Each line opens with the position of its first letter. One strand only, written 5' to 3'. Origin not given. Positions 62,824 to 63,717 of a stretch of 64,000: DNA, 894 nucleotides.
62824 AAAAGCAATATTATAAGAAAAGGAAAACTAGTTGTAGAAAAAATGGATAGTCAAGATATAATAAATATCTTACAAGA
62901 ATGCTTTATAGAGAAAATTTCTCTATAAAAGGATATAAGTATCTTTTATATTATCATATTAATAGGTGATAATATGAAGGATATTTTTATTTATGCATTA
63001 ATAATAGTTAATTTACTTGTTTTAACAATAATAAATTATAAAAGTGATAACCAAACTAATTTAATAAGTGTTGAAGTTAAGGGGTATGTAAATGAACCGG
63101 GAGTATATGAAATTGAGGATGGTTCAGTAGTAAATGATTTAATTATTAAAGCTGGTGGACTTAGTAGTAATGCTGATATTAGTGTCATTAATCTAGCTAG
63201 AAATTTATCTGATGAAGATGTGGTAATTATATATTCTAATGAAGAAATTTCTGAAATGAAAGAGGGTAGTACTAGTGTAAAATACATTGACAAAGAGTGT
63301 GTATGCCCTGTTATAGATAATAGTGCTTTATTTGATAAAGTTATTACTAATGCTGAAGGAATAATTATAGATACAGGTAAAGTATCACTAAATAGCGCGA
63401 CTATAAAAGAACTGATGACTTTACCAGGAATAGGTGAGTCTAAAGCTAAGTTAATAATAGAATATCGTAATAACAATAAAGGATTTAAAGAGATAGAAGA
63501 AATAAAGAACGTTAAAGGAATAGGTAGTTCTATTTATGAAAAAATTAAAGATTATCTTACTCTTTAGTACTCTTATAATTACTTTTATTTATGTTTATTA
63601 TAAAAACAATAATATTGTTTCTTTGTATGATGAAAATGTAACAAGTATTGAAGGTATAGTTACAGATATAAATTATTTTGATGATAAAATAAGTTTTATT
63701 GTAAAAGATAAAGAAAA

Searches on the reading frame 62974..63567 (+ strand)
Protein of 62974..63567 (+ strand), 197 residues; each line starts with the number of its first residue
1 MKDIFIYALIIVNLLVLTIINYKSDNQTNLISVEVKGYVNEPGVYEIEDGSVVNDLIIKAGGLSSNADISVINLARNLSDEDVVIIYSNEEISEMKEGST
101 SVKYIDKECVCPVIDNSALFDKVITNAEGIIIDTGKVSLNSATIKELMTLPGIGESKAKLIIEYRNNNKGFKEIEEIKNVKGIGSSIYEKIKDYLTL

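Call 29: find_encoding_contigs(protein=window:62974-63567:+, flank=10000, max_places=2)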
Protein window:62974-63567:+ (197 aa): 4 contigs read that carry it; 1 place shown.
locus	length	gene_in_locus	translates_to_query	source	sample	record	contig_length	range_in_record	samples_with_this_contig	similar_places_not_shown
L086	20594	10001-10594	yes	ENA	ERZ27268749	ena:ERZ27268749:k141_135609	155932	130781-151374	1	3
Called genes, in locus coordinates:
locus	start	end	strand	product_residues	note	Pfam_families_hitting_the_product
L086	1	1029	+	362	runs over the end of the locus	PF07963:N_methyl (weak)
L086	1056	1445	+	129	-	PF07963:N_methyl (weak)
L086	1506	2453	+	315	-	PF00294:PfkB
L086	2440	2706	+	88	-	PF01713:Smr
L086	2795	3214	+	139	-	-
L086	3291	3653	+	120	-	PF00392:GntR, PF13730:HTH_36 (weak)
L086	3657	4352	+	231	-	PF00005:ABC_tran, PF13304:AAA_21 (faint)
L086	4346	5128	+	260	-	-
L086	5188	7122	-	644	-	PF17425:Arylsulfotran_N, PF05935:Arylsulfotrans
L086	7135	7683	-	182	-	PF01327:Pep_deformylase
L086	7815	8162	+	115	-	-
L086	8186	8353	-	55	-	-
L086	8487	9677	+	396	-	PF01098:FTSW_RODA_SPOVE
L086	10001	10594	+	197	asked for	PF10531:SLBB, PF22461:SLBB_2 (weak), PF00633:HHH (weak), PF12836:HHH_3, PF14520:HHH_5 (faint)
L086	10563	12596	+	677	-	PF13567:DUF4131, PF03772:Competence, PF00753:Lactamase_B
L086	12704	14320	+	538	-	-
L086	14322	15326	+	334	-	PF09992:NAGPA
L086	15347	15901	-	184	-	PF20122:DUF6512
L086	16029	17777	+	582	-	PF01807:Zn_ribbon_DnaG, PF08275:DNAG_N, PF01751:Toprim, PF13155:Toprim_2, PF13362:Toprim_3, PF13662:Toprim_4, PF10410:DnaB_bind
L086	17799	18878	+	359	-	PF03979:Sigma70_r1_1, PF00140:Sigma70_r1_2, PF04542:Sigma70_r2, PF04539:Sigma70_r3, PF04545:Sigma70_r4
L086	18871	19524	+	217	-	PF05175:MTS (weak), PF12847:Methyltransf_18, PF04816:TrmK, PF13649:Methyltransf_25 (weak)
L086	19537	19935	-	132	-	-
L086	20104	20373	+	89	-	PF00312:Ribosomal_S15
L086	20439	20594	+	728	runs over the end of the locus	PF01138:RNase_PH, PF03725:RNase_PH_C, PF03726:PNPase, PF01138:RNase_PH, PF03725:RNase_PH_C (weak), PF00013:KH_1 (faint), PF00575:S1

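Call 61: search_protein_families(library=pfam, proteins=[L086:12704-14320:+], max_evalue=0.01)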
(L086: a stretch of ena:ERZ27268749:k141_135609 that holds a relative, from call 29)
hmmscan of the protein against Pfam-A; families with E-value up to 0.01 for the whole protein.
L086:12704-14320:+ (538 aa): 1 family
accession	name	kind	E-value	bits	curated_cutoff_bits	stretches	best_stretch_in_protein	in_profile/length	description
PF19789.6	DUF6273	-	0.0012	19.2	23.5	1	227-316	25-115/172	Domain of unknown function (DUF6273)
